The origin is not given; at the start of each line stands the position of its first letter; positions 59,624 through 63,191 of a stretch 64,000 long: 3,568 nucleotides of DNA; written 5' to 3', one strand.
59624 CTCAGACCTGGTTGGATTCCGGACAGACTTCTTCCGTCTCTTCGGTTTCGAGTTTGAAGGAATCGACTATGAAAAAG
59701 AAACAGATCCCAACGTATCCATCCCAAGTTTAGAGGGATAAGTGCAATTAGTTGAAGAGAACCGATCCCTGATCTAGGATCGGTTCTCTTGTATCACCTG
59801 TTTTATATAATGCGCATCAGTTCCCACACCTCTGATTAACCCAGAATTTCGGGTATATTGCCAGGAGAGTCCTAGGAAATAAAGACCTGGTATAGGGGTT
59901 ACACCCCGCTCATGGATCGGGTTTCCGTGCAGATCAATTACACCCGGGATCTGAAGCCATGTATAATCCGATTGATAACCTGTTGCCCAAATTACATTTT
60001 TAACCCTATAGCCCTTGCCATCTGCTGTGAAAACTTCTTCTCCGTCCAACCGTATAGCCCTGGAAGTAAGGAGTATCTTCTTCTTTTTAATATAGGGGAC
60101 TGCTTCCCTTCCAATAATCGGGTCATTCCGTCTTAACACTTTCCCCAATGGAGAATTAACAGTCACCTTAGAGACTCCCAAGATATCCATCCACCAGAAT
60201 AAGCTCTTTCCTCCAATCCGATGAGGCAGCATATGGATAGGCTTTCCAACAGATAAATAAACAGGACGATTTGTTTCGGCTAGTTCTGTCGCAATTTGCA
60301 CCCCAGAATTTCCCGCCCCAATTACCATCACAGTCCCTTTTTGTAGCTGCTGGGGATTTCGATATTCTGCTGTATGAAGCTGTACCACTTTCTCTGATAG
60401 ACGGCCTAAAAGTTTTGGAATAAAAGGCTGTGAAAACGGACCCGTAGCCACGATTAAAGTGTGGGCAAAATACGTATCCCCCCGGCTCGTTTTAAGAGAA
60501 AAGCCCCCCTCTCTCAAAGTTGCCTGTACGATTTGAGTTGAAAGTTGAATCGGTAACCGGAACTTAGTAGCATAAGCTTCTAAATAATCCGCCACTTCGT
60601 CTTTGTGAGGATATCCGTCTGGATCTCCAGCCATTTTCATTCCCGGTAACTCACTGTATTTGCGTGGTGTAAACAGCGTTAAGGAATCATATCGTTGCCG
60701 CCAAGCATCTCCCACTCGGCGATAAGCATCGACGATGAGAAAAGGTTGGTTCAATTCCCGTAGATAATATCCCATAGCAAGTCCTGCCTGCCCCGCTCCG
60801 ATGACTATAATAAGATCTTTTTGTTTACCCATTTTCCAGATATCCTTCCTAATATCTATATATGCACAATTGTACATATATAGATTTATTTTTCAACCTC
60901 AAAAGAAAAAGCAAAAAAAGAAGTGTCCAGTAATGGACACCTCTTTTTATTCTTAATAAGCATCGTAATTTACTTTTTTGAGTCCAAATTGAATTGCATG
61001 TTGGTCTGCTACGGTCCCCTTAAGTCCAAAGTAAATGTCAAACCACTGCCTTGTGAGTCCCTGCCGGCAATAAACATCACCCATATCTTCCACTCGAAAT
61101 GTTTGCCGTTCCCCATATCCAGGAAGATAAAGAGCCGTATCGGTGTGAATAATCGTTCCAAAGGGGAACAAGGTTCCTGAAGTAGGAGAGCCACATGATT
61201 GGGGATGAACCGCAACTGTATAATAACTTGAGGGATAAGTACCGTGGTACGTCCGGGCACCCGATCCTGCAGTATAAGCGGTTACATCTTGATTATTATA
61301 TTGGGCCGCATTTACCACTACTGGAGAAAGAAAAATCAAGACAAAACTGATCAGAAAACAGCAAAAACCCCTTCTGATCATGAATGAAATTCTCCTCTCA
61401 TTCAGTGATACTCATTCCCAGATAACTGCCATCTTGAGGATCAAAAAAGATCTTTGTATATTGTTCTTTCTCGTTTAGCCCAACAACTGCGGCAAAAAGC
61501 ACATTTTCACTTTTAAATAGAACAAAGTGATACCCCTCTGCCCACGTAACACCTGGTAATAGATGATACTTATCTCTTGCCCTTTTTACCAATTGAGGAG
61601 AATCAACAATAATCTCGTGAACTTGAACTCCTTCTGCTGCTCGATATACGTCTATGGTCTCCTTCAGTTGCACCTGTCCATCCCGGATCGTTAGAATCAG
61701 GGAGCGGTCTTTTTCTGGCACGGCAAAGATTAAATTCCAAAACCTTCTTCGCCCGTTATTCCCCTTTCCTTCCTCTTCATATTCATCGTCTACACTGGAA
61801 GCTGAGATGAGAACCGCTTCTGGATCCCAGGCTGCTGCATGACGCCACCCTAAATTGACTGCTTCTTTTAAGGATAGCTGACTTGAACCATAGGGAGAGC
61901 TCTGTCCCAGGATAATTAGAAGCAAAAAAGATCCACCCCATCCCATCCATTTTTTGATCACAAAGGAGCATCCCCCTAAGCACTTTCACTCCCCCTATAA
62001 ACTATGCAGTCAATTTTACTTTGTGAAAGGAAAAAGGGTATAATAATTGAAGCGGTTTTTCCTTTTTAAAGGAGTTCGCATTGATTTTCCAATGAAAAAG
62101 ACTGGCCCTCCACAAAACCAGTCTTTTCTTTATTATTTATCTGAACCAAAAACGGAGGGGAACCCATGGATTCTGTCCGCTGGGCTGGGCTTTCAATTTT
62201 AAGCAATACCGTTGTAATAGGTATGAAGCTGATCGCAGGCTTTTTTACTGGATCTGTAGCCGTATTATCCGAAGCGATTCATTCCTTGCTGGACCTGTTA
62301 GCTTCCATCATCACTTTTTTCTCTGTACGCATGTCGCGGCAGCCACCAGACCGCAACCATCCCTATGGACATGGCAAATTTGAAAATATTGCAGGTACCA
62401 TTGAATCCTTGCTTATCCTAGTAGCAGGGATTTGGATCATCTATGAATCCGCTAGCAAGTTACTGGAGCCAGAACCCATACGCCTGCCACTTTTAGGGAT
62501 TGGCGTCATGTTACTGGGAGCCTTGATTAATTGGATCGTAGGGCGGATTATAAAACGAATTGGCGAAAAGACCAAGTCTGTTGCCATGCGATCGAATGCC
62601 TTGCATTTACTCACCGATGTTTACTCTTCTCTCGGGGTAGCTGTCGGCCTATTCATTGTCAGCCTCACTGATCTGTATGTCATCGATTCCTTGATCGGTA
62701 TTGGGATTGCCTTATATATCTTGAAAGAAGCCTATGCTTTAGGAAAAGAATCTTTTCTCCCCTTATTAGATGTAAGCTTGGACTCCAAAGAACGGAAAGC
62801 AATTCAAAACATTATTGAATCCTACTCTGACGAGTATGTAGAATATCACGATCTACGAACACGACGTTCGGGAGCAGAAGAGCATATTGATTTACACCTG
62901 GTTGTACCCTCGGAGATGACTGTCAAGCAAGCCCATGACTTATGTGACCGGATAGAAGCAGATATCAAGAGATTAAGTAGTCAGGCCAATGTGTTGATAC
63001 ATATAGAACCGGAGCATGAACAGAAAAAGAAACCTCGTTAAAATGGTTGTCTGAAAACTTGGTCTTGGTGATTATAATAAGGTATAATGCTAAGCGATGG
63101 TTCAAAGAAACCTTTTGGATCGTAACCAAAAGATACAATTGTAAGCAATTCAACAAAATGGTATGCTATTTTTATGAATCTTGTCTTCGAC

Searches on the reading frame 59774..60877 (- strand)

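Call 35: search_protein_families(library=pfam, proteins=[window:59774-60877:-], max_evalue=0.001)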
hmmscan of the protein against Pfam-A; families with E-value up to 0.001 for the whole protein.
window:59774-60877:- (367 aa): 11 families
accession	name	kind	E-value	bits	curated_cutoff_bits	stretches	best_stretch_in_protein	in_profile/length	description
PF13738.12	Pyr_redox_3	-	2.7e-36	125.8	30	1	24-210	1-194/305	Pyridine nucleotide-disulphide oxidoreductase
PF07992.20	Pyr_redox_2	-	1.1e-18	68.1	26.1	1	23-336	3-274/291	Pyridine nucleotide-disulphide oxidoreductase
PF13434.12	Lys_Orn_oxgnase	-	7.2e-12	45.5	21.3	1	89-205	91-213/339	L-lysine 6-monooxygenase/L-ornithine 5-monooxygenase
PF00743.25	FMO-like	-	1.6e-11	43.8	22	1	68-213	59-216/532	Flavin-binding monooxygenase-like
PF01266.30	DAO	-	4.8e-09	36.6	27.9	0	23-56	2-35/353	FAD dependent oxidoreductase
PF03486.20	HI0933_like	-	1.5e-07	31.6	50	0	93-151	109-168/244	HI0933-like protein Rossmann domain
PF00070.33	Pyr_redox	-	7e-06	26.9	22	0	183-208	2-27/82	Pyridine nucleotide-disulphide oxidoreductase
PF01134.28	GIDA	-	8.3e-06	25.5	22.1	0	183-210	2-29/391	Glucose inhibited division protein A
PF13450.12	NAD_binding_8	-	2.5e-05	24.9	21.9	0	25-56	1-32/68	NAD(P)-binding Rossmann-like domain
PF13454.12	NAD_binding_9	-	4.5e-05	23.9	21.8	0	85-147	85-154/155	FAD-NAD(P)-binding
PF02254.24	TrkA_N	-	9.5e-05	23.1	23.8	0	23-55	1-33/116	TrkA-N domain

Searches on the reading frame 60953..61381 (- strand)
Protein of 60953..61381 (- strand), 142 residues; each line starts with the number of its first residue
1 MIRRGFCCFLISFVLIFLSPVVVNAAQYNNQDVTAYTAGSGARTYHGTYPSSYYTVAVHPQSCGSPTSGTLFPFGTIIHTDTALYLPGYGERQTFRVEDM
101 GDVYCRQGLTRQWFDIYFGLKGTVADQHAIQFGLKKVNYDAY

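Call 35: search_protein_families(library=pfam, proteins=[window:60953-61381:-], max_evalue=0.001)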
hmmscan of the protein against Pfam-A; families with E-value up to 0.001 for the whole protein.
window:60953-61381:- (142 aa): 0 families

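Call 45: search_protein_families(library=ncbifam, proteins=[window:60953-61381:-], max_evalue=1)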
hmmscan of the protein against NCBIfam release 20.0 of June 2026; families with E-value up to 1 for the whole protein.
window:60953-61381:- (142 aa): 1 family
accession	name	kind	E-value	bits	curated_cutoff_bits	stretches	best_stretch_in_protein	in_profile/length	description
NF052673.1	lpg1681_fam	equivalog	0.15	12.5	95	1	7-45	10-48/102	lpg1681 family protein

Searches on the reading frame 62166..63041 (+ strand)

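Call 35: search_protein_families(library=pfam, proteins=[window:62166-63041:+], max_evalue=0.001)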
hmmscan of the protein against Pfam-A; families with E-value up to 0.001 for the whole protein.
window:62166-63041:+ (291 aa): 2 families
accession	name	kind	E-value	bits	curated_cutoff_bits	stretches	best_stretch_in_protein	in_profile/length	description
PF01545.26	Cation_efflux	-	5.2e-55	186.7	26.6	1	9-201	3-198/198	Cation efflux family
PF16916.11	ZT_dimer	-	4.3e-23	81.6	26.7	1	205-283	1-78/78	Dimerisation domain of Zinc Transporter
